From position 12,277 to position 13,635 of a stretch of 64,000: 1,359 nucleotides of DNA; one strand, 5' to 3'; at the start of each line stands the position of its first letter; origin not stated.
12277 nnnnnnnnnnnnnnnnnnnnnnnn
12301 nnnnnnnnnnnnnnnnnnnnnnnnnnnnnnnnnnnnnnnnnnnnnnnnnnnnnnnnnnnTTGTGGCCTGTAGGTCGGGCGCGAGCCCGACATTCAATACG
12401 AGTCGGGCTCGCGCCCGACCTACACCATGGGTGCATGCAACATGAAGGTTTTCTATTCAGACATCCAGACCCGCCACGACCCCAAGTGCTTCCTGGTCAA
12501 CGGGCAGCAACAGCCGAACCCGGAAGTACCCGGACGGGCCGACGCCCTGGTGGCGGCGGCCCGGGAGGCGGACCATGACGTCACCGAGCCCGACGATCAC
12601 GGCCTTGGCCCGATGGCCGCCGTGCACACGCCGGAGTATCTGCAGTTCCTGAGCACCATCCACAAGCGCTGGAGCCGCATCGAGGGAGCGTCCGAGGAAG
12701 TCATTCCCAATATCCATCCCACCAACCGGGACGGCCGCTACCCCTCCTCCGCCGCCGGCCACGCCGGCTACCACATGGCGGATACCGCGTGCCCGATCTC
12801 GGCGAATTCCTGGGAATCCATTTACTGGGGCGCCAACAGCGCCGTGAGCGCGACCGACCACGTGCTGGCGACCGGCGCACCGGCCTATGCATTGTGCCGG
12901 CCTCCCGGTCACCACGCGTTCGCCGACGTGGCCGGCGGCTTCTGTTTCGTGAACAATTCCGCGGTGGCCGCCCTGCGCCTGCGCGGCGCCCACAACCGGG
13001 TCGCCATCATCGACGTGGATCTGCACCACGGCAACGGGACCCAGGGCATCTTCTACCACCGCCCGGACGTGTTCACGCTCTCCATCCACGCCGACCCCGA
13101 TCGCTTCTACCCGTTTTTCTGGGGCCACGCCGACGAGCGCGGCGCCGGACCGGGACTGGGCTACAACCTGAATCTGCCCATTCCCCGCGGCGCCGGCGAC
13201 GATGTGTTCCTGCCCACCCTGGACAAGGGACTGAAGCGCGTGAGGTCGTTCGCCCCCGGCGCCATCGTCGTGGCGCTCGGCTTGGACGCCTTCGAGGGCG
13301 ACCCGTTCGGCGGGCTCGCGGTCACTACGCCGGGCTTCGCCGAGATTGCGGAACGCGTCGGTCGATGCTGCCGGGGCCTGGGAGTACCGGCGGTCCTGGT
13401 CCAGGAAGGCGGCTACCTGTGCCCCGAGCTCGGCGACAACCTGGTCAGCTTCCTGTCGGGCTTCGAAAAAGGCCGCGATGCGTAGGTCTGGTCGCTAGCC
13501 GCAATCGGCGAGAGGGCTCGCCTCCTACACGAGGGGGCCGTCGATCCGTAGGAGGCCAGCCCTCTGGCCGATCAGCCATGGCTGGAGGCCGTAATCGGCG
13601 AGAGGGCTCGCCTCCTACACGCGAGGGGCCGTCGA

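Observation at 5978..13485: ABC importer + class-III aminotransferase + BKACE + HDAC-type deacetylase: candidate genes for an N6-acetyl-beta-lysine-type catabolic route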

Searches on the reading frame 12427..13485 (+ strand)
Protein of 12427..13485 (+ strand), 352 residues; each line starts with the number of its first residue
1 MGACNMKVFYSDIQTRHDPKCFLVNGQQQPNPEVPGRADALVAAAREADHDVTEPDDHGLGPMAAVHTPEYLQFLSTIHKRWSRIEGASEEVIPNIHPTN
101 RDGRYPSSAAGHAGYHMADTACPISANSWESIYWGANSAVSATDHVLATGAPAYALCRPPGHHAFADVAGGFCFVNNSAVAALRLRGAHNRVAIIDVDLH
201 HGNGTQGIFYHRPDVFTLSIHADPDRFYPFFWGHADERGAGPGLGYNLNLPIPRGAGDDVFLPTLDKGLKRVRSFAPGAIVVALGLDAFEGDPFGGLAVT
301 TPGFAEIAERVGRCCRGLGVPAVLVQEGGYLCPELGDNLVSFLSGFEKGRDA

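Call 3: search_protein_families(library=pfam, proteins=[window:12427-13485:+])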
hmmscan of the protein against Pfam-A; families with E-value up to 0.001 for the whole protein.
window:12427-13485:+ (352 aa): 1 family
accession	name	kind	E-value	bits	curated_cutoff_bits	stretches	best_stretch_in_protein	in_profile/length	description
PF00850.24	Hist_deacetyl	-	2.8e-72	244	27.9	1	32-340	2-292/298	Histone deacetylase domain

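Call 4: search_protein_families(library=ncbifam, proteins=[window:12427-13485:+])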
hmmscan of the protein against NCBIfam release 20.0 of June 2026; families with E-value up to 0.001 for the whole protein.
window:12427-13485:+ (352 aa): 0 families

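Call 15: search_solved_structures(query=window:12427-13485:+, show_alignments=1)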
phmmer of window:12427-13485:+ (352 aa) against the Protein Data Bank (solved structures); distinct sequences matched with E-value up to 0.001: 138 (the best 60 are shown).
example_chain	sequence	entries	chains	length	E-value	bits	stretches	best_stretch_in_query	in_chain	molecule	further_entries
3men_A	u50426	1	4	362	9.7e-95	321.2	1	4-347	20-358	Acetylpolyamine aminohydrolase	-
9gkz_A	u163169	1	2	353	1.3e-84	287.8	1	6-347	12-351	Acetylpolyamine amidohydrolase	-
6phr_A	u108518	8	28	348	4.8e-79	269.5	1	5-347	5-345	Acetylpolyamine amidohydrolase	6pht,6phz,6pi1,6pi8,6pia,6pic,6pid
3q9b_A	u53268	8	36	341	1.1e-75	258.5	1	6-346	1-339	Acetylpolyamine amidohydrolase | Acetylpolyamine aminohydrolase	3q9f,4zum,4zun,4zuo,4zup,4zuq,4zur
3q9c_A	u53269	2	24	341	2.4e-74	254.1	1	6-346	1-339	Acetylpolyamine amidohydrolase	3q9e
5g0h_A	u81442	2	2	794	9.5e-64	219.2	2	126-339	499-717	HDAC6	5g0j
5g0i_A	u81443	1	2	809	1e-63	219.1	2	126-339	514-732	HDAC6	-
7qno_A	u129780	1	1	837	1.1e-63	218.9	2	126-339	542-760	Histone deacetylase 6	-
9k91_A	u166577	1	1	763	1.7e-55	192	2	125-339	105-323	Histone deacetylase 6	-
9gkw_A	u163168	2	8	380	5.3e-47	164.1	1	89-345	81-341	Dimethoate hydrolase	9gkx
5g0x_A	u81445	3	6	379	1.2e-40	143.2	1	87-345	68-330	HDAH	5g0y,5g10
5li3_A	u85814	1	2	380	1.2e-40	143.2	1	87-345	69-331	Acetoin utilization protein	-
9glb_C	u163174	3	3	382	1.7e-40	142.6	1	88-331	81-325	Deacetylase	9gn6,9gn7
5g11_A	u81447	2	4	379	3.6e-40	141.6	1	87-344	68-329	HDAH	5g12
1zz0_A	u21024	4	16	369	4.6e-40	141.2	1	134-331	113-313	Histone deacetylase-like amidohydrolase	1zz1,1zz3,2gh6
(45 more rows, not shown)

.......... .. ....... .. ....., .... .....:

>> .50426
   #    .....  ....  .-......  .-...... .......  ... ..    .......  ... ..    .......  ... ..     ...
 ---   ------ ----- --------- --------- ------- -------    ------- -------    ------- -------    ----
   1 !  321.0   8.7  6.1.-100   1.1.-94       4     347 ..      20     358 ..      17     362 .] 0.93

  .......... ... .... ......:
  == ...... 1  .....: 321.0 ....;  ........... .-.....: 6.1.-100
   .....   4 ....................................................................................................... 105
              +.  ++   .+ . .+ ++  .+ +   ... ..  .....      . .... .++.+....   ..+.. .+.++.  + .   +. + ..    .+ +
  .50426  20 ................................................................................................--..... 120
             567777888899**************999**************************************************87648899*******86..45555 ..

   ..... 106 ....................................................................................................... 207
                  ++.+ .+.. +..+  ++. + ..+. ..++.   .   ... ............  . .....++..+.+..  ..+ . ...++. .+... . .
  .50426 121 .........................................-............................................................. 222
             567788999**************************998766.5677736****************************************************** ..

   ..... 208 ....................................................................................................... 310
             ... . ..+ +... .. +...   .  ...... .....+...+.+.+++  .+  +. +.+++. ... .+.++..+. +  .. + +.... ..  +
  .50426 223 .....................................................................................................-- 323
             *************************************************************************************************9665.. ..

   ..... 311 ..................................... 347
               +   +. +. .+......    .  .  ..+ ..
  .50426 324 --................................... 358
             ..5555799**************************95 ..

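Call 39: find_homologous_proteins(query=window:12427-13485:+, max_evalue=1e-60)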
Query window:12427-13485:+ (352 aa): 7506 proteins with E <= 1e-60 among 8000 candidates; the best 120 are listed.
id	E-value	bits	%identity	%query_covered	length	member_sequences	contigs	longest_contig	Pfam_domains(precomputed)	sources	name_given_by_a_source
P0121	4.7e-240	814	100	99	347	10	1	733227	PF00850.25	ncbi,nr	ncbi:MAG: histone deacetylase family protein [Gammaproteobacteria bacterium]|nr:histone deacetylase 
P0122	1.3e-210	717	88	98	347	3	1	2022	PF00850.25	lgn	-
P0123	6.2e-202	689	85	98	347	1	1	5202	PF00850.25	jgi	-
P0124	7.5e-201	685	85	98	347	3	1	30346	PF00850.25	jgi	-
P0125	5.6e-200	682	83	98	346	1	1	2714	PF00850.25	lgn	-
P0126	3.4e-196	670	83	98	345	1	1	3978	PF00850.25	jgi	-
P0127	4.7e-196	669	83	97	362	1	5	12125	PF00850.25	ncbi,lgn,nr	ncbi:MAG: Acetylpolyamine amidohydrolase [Gammaproteobacteria bacterium]|nr:Acetylpolyamine amidohyd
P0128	1.8e-195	668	81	98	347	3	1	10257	PF00850.25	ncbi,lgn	ncbi:MAG: histone deacetylase family protein [Arenicellales bacterium]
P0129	3.1e-195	667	82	98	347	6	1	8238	PF00850.25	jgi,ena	-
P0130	4.2e-195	666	84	97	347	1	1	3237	PF00850.25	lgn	-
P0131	3.1e-193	660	80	98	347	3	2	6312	PF00850.25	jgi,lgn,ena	jgi:acetoin utilization deacetylase AcuC-like enzyme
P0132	1.5e-190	651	81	97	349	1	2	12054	PF00850.25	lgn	-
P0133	2.9e-189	647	80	97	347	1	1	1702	PF00850.25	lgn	-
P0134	5.7e-188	643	80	97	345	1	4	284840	PF00850.25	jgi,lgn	-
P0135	3.1e-187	640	82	97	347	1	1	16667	PF00850.25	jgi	-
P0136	1.5e-162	559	72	97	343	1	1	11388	PF00850.25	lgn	-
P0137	6.1e-162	557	72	97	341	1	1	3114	PF00850.25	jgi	jgi:acetoin utilization deacetylase AcuC-like enzyme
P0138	9.4e-162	557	70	99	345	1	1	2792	PF00850.25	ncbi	-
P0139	1.9e-161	556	71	97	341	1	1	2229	PF00850.25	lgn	-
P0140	5.3e-161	554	71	97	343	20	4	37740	PF00850.25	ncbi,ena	-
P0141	6.2e-161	554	71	98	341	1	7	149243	PF00850.25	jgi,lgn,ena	jgi:acetoin utilization deacetylase AcuC-like enzyme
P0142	1.3e-160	553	71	98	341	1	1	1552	PF00850.25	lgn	-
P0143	1.4e-160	553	70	98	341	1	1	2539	PF00850.25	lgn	-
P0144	2.1e-160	552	72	97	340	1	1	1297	PF00850.25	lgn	-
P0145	2.9e-160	552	71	97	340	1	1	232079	PF00850.25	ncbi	-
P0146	3.3e-160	552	72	97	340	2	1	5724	PF00850.25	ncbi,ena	-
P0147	3.7e-160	551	70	98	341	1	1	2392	PF00850.25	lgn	-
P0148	4.6e-160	551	71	97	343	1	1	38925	PF00850.25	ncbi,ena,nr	ncbi:MAG TPA: histone deacetylase family protein [Rhizobiaceae bacterium]|nr:histone deacetylase fam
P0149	4.8e-160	551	70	97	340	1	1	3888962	PF00850.25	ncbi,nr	ncbi:MAG: histone deacetylase family protein [Mesorhizobium sp.]|nr:histone deacetylase family prote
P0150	4.9e-160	551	70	98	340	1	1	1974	PF00850.25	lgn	-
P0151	6.6e-160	551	70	98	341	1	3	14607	PF00850.25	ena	-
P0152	7.2e-160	550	70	97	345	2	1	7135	PF00850.25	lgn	-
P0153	7.3e-160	550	70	98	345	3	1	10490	PF00850.25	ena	-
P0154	9.9e-160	550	70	97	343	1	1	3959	PF00850.25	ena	-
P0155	1.0e-159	550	70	97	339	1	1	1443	PF00850.25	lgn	-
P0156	1.1e-159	550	71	97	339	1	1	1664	PF00850.25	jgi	jgi:acetoin utilization deacetylase AcuC-like enzyme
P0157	1.2e-159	550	70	97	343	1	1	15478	PF00850.25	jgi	-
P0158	1.2e-159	550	70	98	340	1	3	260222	PF00850.25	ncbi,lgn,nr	nr:histone deacetylase family protein [Mesorhizobium sp.]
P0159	1.4e-159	549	70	98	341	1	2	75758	PF00850.25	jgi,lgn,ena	-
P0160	2.2e-159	549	71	97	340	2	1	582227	PF00850.25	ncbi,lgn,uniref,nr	ncbi:acetoin utilization deacetylase AcuC-like enzyme [Pseudaminobacter salicylatoxidans]|uniref:Ace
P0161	2.2e-159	549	70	97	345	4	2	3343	PF00850.25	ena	-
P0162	2.9e-159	548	70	98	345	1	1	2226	PF00850.25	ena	-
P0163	3.1e-159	548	71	97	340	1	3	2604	PF00850.25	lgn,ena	-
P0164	3.4e-159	548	71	97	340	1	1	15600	PF00850.25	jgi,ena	-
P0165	3.7e-159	548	70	97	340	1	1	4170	PF00850.25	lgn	-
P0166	3.8e-159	548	70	97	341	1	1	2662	PF00850.25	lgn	-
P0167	4.3e-159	548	71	98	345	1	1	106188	PF00850.25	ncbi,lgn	ncbi:MAG: histone deacetylase family protein [Kiloniellaceae bacterium]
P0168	5.3e-159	548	71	97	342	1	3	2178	PF00850.25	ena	-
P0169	6.0e-159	547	71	97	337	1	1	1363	PF00850.25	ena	-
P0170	7.4e-159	547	70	97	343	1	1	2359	PF00850.25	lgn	-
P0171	1.1e-158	547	70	98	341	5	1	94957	PF00850.25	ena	-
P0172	1.3e-158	546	71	97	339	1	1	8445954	PF00850.25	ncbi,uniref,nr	ncbi:histone deacetylase family protein [Mesorhizobium sp. L-8-3]|uniref:histone deacetylase family 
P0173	1.4e-158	546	69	98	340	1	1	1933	PF00850.25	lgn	-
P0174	1.5e-158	546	69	98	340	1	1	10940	PF00850.25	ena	-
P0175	2.6e-158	545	70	97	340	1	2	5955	PF00850.25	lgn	-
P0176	3.3e-158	545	70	97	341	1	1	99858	PF00850.25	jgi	jgi:acetoin utilization deacetylase AcuC-like enzyme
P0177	3.5e-158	545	70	97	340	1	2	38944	PF00850.25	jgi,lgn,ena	-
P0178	3.8e-158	545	70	97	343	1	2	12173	PF00850.25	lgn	-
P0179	4.6e-158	544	71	97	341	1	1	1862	PF00850.25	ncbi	-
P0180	4.7e-158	544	70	97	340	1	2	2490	PF00850.25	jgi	-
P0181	5.0e-158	544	70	97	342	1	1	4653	PF00850.25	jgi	jgi:acetoin utilization deacetylase AcuC-like enzyme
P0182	5.1e-158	544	70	97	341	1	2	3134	PF00850.25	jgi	jgi:acetoin utilization deacetylase AcuC-like enzyme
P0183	6.0e-158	544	70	97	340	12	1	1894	PF00850.25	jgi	-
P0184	8.1e-158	544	69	97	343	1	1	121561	PF00850.25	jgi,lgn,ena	-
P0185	9.1e-158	543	69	97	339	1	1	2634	PF00850.25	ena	-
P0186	1.4e-157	543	70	97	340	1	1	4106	PF00850.25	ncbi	-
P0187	1.5e-157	543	71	98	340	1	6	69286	PF00850.25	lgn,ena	-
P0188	1.8e-157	543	70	97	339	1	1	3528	PF00850.25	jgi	jgi:acetoin utilization deacetylase AcuC-like enzyme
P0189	1.9e-157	542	70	97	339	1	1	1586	PF00850.25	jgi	jgi:acetoin utilization deacetylase AcuC-like enzyme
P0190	2.4e-157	542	71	98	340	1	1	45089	PF00850.25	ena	-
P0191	2.5e-157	542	70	97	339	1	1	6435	PF00850.25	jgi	jgi:acetoin utilization deacetylase AcuC-like enzyme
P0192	2.9e-157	542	71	97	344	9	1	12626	PF00850.25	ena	-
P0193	3.8e-157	541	71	97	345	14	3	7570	PF00850.25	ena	-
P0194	3.9e-157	541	69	98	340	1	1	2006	PF00850.25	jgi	-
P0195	4.2e-157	541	70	97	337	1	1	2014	PF00850.25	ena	-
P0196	4.9e-157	541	70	97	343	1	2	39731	PF00850.25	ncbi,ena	-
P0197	5.0e-157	541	71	97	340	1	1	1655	PF00850.25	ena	-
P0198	5.6e-157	541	70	97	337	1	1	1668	PF00850.25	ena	-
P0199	5.7e-157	541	70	98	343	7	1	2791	PF00850.25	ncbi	-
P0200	5.7e-157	541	69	97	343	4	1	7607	PF00850.25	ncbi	-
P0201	6.6e-157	541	69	97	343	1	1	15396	PF00850.25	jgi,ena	-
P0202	7.3e-157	541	70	97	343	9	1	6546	PF00850.25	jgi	jgi:acetoin utilization deacetylase AcuC-like enzyme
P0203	7.8e-157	540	69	97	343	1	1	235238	PF00850.25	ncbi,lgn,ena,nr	ncbi:MAG TPA: acetylpolyamine amidohydrolase [Rhizobium sp.]|nr:acetylpolyamine amidohydrolase [Rhiz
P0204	8.3e-157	540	70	98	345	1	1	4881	PF00850.25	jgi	-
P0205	8.8e-157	540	70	98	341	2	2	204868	PF00850.25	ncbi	ncbi:MAG: histone deacetylase family protein [Kiloniellaceae bacterium]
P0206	8.9e-157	540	71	98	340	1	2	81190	PF00850.25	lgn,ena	-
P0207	9.9e-157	540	70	97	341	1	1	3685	PF00850.25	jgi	-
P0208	1.0e-156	540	69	97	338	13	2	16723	PF00850.25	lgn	-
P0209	1.2e-156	540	70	97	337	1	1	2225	PF00850.25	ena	-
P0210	1.3e-156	540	69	97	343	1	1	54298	PF00850.25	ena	-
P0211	1.5e-156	540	70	97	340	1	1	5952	PF00850.25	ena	-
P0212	1.6e-156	539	70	97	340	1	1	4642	PF00850.25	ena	-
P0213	1.6e-156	539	69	99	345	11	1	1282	PF00850.25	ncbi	-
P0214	1.7e-156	539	70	97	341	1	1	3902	PF00850.25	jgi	jgi:acetoin utilization deacetylase AcuC-like enzyme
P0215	1.7e-156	539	70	97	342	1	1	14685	PF00850.25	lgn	-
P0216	1.7e-156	539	69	97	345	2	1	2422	PF00850.25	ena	-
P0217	1.9e-156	539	70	97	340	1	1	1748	PF00850.25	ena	-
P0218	2.2e-156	539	69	97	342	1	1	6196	PF00850.25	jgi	jgi:acetoin utilization deacetylase AcuC-like enzyme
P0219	2.3e-156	539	70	97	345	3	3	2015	PF00850.25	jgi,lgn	-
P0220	2.6e-156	539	69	97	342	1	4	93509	PF00850.25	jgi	jgi:acetoin utilization deacetylase AcuC-like enzyme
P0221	3.2e-156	538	70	97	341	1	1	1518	PF00850.25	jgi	jgi:acetoin utilization deacetylase AcuC-like enzyme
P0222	3.7e-156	538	70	97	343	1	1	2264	PF00850.25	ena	-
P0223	3.7e-156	538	69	97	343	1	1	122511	PF00850.25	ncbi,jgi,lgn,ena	ncbi:MAG: histone deacetylase family protein [Rhizobium sp.]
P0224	3.7e-156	538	69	97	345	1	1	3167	PF00850.25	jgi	jgi:acetoin utilization deacetylase AcuC-like enzyme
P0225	3.8e-156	538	69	97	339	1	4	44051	PF00850.25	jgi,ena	jgi:acetoin utilization deacetylase AcuC-like enzyme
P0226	4.4e-156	538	69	97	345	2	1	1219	PF00850.25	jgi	jgi:acetoin utilization deacetylase AcuC-like enzyme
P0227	4.7e-156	538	70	97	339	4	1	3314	PF00850.25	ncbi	ncbi:histone deacetylase family protein [Rhizobiaceae sp. 2RAB30]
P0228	4.9e-156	538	69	97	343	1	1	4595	PF00850.25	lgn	-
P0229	5.2e-156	538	71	98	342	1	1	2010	PF00850.25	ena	-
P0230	5.4e-156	538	69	98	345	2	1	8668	PF00850.25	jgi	jgi:acetoin utilization deacetylase AcuC-like enzyme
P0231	5.6e-156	538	70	97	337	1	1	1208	PF00850.25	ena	-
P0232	6.7e-156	537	68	99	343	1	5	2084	PF00850.25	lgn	-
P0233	6.8e-156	537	69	97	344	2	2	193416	PF00850.25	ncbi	-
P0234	6.9e-156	537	69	98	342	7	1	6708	PF00850.25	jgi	jgi:acetoin utilization deacetylase AcuC-like enzyme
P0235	6.9e-156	537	70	97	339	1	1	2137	PF00850.25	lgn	-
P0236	6.9e-156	537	69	97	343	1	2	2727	PF00850.25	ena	-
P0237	7.1e-156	537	69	97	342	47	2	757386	PF00850.25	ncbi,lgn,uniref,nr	ncbi:histone deacetylase family protein [Brucella intermedia]|uniref:histone deacetylase family prot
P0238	8.1e-156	537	69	97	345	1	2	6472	PF00850.25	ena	-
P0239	8.2e-156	537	70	97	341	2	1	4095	PF00850.25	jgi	-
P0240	8.9e-156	537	69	97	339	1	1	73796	PF00850.25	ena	-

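Call 40: find_encoding_contigs(protein=P0237, flank=10000, max_places=2)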
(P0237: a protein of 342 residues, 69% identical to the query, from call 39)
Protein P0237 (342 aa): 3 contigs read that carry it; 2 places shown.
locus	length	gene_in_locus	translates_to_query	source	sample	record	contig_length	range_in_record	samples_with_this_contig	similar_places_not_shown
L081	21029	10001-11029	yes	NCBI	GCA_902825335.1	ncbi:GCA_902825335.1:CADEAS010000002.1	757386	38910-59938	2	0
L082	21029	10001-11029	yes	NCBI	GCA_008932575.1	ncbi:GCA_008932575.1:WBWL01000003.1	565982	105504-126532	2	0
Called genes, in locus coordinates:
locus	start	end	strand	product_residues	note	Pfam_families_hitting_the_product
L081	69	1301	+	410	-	PF07690:MFS_1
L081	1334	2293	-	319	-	PF00126:HTH_1, PF03466:LysR_substrate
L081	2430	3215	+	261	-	PF00497:SBP_bac_3, PF10613:Lig_chan-Glu_bd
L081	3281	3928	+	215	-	PF00528:BPD_transp_1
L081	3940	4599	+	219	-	PF00528:BPD_transp_1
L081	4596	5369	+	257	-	PF00005:ABC_tran, PF13304:AAA_21 (faint), PF02463:SMC_N (weak)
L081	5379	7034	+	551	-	PF20254:DMFA2_C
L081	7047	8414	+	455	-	PF00202:Aminotran_3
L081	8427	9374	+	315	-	PF05853:BKACE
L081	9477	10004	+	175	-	PF08445:FR47 (faint), PF00583:Acetyltransf_1, PF13673:Acetyltransf_10, PF13508:Acetyltransf_7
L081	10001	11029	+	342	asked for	PF00850:Hist_deacetyl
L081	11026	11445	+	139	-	PF13279:4HBT_2, PF03061:4HBT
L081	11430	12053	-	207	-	PF00484:Pro_CA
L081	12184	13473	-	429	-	PF00860:Xan_ur_permease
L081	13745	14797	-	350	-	PF00586:AIRS, PF02769:AIRS_C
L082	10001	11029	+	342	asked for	PF00850:Hist_deacetyl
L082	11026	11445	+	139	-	PF13279:4HBT_2, PF03061:4HBT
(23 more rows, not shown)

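Call 41: find_encoding_contigs(protein=P0121, flank=10000, max_places=1)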
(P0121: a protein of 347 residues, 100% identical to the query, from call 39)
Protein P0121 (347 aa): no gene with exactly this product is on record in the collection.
